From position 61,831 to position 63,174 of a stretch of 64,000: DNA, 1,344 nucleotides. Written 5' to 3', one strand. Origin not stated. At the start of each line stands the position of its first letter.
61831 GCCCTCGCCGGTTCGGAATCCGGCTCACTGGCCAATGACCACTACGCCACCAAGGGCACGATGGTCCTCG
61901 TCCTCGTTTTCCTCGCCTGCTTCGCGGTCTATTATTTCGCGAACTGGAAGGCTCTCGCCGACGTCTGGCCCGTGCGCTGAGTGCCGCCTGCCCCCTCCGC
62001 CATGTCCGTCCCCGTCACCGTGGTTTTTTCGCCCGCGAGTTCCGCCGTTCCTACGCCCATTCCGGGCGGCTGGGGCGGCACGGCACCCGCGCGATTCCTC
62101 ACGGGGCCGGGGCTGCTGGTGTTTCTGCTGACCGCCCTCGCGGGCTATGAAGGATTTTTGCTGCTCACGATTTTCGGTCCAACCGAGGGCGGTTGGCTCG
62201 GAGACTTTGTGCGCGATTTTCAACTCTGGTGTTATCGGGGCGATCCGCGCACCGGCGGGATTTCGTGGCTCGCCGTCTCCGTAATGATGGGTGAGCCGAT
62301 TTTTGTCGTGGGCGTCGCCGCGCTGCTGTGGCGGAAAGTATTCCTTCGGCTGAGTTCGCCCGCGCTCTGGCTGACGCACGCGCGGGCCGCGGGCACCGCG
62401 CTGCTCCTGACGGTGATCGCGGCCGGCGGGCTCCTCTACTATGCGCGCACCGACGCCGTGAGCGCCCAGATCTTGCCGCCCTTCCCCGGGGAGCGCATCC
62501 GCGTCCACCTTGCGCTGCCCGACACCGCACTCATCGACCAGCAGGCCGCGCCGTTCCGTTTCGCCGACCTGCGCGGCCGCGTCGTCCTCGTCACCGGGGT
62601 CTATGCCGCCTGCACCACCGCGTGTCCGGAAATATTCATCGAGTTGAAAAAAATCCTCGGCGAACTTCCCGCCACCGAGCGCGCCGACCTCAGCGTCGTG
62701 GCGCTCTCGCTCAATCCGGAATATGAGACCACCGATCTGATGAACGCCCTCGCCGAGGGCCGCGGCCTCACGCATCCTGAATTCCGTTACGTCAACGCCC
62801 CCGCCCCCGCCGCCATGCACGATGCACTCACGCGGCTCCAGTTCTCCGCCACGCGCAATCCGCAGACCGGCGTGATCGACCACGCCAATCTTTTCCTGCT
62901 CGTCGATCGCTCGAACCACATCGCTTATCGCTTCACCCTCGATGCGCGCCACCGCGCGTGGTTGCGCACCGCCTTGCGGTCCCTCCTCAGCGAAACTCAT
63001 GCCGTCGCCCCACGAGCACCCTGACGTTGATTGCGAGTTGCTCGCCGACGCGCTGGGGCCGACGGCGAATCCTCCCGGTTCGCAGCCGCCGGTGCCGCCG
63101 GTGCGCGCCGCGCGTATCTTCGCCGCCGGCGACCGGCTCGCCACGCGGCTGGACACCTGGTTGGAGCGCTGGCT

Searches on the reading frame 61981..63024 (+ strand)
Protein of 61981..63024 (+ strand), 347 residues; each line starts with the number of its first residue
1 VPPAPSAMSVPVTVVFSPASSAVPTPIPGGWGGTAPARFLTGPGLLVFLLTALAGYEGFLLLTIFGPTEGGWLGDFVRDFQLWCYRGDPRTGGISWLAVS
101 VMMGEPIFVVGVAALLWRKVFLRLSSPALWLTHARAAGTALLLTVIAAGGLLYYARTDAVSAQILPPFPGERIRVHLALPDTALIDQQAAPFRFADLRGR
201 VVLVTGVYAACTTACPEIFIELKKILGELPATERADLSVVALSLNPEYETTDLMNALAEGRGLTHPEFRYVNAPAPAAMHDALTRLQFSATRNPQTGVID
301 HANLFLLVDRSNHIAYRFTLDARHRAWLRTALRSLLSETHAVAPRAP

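Call 3: search_protein_families(library=pfam, proteins=[window:61981-63024:+], max_evalue=1)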
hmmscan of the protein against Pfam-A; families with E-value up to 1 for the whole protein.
window:61981-63024:+ (347 aa): 5 families
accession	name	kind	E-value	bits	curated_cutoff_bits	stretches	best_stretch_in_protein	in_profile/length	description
PF02630.20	SCO1-SenC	-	2e-10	41.2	22.8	1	184-312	6-132/134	SCO1/SenC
PF00578.27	AhpC-TSA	-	0.00035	20.9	26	1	178-256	4-79/124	AhpC/TSA family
PF08534.16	Redoxin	-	0.0023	18.2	26.6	1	179-322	6-136/148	Redoxin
PF00255.25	GSHPx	-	0.19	11.8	27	1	183-227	5-47/108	Glutathione peroxidase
PF22868.1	YmiA-like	-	0.23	11.7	27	1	86-118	13-43/46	Protein YmiA-like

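Call 4: search_protein_families(library=ncbifam, proteins=[window:61981-63024:+], max_evalue=1)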
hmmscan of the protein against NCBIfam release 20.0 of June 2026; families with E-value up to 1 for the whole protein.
window:61981-63024:+ (347 aa): 2 families
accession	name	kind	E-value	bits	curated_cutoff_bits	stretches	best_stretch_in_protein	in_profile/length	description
NF041054.1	WAxxUGC_long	equivalog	0.066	12.5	300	1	172-223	77-129/354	ResA-like WAxxUGC motif-containing protein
NF047696.1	ThlDiSintTplARhiz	equivalog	0.16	11.7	230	1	178-245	76-139/219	thiol:disulfide interchange protein TlpA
